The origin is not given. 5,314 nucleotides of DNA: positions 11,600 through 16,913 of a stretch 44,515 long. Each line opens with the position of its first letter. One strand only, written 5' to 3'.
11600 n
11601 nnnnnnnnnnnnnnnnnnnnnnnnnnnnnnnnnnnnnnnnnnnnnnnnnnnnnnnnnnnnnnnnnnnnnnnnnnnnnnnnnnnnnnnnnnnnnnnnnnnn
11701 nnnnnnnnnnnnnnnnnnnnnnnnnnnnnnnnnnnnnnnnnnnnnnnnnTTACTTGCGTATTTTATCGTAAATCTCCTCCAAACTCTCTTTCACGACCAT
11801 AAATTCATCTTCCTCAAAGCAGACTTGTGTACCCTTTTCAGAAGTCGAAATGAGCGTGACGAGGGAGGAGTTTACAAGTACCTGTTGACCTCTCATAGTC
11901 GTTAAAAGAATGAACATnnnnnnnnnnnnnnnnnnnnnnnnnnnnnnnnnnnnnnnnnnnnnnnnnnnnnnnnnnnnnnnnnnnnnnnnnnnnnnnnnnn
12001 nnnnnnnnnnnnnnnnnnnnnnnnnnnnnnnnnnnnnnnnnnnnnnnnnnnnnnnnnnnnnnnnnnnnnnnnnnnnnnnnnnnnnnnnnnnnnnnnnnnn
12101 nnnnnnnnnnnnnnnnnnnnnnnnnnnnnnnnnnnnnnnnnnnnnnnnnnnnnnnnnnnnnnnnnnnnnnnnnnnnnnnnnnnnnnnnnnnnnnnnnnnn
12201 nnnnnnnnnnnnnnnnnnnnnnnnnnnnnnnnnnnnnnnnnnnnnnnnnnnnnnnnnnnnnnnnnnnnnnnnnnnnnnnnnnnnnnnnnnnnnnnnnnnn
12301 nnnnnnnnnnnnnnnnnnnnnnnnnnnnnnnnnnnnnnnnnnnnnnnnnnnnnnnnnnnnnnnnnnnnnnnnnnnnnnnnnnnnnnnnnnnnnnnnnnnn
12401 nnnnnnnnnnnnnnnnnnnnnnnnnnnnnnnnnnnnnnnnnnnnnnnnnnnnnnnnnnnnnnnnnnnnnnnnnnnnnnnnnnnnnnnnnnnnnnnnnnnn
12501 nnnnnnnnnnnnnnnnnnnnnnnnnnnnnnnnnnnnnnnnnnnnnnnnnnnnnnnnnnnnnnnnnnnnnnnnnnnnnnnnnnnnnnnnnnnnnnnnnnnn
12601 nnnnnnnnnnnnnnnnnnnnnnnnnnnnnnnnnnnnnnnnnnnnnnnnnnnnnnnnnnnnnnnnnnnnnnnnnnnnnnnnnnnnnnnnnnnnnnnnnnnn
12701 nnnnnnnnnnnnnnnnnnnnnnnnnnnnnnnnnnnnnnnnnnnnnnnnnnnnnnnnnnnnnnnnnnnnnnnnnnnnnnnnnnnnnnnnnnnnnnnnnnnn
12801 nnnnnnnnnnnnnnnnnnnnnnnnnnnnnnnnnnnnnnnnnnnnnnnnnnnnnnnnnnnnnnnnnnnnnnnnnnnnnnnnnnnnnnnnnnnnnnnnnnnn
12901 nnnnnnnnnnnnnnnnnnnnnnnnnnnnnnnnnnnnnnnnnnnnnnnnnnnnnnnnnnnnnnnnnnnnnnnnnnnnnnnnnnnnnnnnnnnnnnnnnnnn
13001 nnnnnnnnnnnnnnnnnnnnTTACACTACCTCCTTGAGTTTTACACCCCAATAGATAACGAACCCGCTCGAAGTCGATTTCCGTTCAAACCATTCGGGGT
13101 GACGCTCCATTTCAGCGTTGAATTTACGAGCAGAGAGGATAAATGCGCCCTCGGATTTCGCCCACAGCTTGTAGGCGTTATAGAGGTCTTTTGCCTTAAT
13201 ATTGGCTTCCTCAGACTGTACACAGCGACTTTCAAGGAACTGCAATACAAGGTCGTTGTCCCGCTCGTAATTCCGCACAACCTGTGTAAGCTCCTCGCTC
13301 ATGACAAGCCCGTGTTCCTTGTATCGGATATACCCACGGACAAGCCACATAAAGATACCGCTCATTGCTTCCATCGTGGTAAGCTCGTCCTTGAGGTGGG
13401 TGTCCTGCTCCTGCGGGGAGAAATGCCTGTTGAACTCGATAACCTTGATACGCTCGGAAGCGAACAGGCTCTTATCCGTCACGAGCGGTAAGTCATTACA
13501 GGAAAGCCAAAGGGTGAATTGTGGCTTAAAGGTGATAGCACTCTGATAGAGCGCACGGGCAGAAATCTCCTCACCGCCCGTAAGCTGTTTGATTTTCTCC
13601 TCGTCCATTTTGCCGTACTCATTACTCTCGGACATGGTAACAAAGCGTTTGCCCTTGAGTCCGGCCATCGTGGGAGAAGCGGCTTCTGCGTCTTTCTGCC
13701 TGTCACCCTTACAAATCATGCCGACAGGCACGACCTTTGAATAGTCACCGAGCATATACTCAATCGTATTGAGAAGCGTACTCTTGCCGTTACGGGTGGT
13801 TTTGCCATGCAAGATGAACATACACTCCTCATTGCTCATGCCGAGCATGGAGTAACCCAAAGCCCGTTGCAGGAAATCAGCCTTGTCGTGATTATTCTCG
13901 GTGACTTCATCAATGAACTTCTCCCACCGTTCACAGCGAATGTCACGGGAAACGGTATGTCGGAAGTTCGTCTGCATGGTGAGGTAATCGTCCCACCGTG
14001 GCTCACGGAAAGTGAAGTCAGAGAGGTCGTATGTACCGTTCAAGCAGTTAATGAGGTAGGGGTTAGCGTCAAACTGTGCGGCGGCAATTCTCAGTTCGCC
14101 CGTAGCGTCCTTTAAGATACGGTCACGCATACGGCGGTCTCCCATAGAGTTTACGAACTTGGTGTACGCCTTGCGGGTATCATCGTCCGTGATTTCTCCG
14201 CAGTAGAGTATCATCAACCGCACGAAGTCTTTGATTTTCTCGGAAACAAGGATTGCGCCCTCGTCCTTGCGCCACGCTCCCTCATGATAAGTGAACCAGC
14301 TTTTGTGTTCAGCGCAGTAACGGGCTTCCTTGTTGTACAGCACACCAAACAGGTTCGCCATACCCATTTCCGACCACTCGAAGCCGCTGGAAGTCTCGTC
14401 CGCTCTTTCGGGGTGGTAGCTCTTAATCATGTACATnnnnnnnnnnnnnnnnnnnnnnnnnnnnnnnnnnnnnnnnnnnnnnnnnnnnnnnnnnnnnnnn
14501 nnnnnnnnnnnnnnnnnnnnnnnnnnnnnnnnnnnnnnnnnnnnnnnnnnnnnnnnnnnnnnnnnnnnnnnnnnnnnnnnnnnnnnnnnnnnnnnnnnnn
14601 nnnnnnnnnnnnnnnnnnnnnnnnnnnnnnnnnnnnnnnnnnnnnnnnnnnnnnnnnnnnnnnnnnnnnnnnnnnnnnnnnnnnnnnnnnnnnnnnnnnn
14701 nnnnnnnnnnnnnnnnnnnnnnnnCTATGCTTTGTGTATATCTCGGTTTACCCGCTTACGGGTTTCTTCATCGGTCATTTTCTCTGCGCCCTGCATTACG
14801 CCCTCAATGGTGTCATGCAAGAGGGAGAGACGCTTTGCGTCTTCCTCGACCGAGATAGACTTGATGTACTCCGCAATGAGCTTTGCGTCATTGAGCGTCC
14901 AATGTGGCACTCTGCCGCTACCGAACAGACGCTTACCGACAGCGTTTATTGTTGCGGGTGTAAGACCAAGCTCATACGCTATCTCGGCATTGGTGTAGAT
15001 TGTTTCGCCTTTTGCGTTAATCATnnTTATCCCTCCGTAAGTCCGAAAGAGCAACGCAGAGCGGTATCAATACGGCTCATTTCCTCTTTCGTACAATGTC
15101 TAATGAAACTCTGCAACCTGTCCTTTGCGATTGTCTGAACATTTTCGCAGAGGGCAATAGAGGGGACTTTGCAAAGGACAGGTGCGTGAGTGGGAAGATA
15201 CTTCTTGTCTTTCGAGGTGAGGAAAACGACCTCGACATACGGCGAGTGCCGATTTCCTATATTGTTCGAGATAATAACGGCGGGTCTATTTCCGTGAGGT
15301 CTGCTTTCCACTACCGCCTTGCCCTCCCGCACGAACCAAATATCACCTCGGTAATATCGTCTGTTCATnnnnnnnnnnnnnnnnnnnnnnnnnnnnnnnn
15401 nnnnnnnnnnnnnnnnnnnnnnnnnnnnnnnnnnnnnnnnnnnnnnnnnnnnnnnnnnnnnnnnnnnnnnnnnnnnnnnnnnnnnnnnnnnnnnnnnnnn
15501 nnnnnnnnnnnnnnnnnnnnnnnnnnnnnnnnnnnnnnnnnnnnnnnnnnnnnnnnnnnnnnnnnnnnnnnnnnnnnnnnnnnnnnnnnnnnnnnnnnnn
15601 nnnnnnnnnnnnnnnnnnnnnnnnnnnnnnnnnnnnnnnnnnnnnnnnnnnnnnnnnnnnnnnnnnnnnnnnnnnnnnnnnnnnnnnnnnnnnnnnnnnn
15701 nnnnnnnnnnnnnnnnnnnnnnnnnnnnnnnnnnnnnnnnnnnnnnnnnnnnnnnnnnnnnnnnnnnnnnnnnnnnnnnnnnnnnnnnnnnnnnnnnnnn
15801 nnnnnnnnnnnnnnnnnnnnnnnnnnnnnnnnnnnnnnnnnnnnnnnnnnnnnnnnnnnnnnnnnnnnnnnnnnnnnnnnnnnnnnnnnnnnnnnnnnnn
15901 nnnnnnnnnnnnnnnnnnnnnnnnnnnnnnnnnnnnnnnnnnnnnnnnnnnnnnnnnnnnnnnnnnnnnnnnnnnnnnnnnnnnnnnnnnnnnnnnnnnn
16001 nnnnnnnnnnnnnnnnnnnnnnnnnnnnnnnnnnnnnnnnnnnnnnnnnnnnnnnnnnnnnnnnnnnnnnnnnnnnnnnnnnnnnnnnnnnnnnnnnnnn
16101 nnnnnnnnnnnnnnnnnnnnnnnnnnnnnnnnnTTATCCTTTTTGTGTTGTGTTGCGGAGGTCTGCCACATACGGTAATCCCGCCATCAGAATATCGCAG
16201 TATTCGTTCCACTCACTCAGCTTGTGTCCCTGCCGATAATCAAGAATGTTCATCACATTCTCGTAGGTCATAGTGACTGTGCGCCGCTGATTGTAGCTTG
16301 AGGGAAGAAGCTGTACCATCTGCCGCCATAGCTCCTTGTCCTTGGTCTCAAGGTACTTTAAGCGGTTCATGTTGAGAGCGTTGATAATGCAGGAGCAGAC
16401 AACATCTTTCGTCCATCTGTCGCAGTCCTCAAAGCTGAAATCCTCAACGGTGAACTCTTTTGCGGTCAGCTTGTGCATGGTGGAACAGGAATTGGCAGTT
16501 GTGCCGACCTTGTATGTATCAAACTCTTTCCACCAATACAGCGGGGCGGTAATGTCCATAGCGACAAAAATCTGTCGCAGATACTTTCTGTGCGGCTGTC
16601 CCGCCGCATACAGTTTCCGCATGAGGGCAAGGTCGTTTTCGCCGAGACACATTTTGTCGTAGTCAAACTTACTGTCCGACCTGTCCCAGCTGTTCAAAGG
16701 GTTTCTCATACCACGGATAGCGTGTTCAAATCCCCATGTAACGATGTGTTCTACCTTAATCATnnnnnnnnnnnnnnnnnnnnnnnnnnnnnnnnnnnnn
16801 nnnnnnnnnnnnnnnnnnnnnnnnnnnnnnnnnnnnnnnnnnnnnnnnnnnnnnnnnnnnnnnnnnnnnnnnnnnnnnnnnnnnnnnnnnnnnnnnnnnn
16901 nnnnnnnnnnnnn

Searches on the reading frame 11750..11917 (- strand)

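Call 13: search_protein_families(library=pfam, proteins=[window:11750-11917:-], max_evalue=0.01)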
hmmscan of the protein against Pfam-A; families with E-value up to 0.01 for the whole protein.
window:11750-11917:- (55 aa): 1 family
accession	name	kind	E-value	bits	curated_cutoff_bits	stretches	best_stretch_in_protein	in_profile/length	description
PF06289.16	FlbD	-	2.3e-06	27.5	24.7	1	3-54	2-52/59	Flagellar and Swarming motility proteins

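Call 14: search_protein_families(library=phrogs, proteins=[window:11750-11917:-], max_evalue=0.001)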
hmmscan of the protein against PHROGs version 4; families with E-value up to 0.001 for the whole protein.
window:11750-11917:- (55 aa): 0 families

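Call 33: search_protein_families(library=ncbifam, proteins=[window:11750-11917:-], max_evalue=0.1)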
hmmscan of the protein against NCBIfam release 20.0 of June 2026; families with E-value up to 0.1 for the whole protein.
window:11750-11917:- (55 aa): 0 families

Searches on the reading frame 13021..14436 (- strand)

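Call 26: search_protein_families(library=phrogs, proteins=[window:13021-14436:-], max_evalue=0.001)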
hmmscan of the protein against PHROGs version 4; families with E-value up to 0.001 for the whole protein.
window:13021-14436:- (471 aa): 11 families
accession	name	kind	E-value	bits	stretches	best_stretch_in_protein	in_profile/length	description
phrog_1156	-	DNA, RNA and nucleotide metabolism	6.8e-88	297.2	1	22-468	365-826/855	DNA primase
phrog_1829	-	DNA, RNA and nucleotide metabolism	2.1e-85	288.4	1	18-469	321-757/772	DNA primase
phrog_6088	-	DNA, RNA and nucleotide metabolism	1.2e-84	286.2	1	12-469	323-765/772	DNA primase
phrog_2478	-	DNA, RNA and nucleotide metabolism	2.4e-72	245.3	1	15-469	399-842/854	DNA polymerase/primase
phrog_864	-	DNA, RNA and nucleotide metabolism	2.7e-72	245.7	1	27-453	211-606/1064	DNA primase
phrog_1883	-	DNA, RNA and nucleotide metabolism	1.6e-58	199.6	1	88-469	376-749/756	DNA helicase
phrog_16950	-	DNA, RNA and nucleotide metabolism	1.7e-50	172.8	1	43-455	386-818/843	DNA primase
phrog_7601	-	unknown function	1.9e-36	126.9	1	186-458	2-263/289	-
phrog_16213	-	DNA, RNA and nucleotide metabolism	6.9e-12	45.4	1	128-407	315-586/732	DNA primase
phrog_2249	-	DNA, RNA and nucleotide metabolism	1.3e-09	38.3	1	119-440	454-753/802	DNA primase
phrog_4210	-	DNA, RNA and nucleotide metabolism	1.5e-05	24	1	144-457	120-417/1304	DNA polymerase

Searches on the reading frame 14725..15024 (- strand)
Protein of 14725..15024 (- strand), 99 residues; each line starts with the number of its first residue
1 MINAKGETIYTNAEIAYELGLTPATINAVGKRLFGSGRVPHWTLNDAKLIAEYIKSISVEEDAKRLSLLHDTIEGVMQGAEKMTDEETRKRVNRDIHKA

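Call 26: search_protein_families(library=phrogs, proteins=[window:14725-15024:-], max_evalue=0.001)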
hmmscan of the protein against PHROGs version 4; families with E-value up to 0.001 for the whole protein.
window:14725-15024:- (99 aa): 1 family
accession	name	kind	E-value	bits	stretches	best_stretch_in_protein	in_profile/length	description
phrog_323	-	transcription regulation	0.00031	21.4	1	10-83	165-230/319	transcriptional regulator, D5-like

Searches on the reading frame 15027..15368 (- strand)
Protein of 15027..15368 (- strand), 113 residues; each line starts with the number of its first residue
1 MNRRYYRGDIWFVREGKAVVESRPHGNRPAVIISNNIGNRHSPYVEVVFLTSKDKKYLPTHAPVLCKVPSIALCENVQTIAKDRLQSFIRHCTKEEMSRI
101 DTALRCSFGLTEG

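Call 26: search_protein_families(library=phrogs, proteins=[window:15027-15368:-], max_evalue=0.001)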
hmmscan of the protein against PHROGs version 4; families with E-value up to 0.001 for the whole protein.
window:15027-15368:- (113 aa): 3 families
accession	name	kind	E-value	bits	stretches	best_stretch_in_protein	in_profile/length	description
phrog_1936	-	moron, auxiliary metabolic gene and host takeover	2.1e-25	90.7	1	1-110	5-121/188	MazF-like growth inhibitor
phrog_35650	-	moron, auxiliary metabolic gene and host takeover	2.2e-06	28.3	1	6-106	18-131/224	MazF-like growth inhibitor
phrog_1412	-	moron, auxiliary metabolic gene and host takeover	0.00019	22.2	0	69-90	188-208/237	antitoxin mazE-like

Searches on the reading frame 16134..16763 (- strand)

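Call 26: search_protein_families(library=phrogs, proteins=[window:16134-16763:-], max_evalue=0.001)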
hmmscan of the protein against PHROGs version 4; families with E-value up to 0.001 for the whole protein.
window:16134-16763:- (209 aa): 1 family
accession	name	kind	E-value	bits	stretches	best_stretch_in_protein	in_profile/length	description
phrog_6721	-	unknown function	2.8e-62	211.2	1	1-202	7-214/218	-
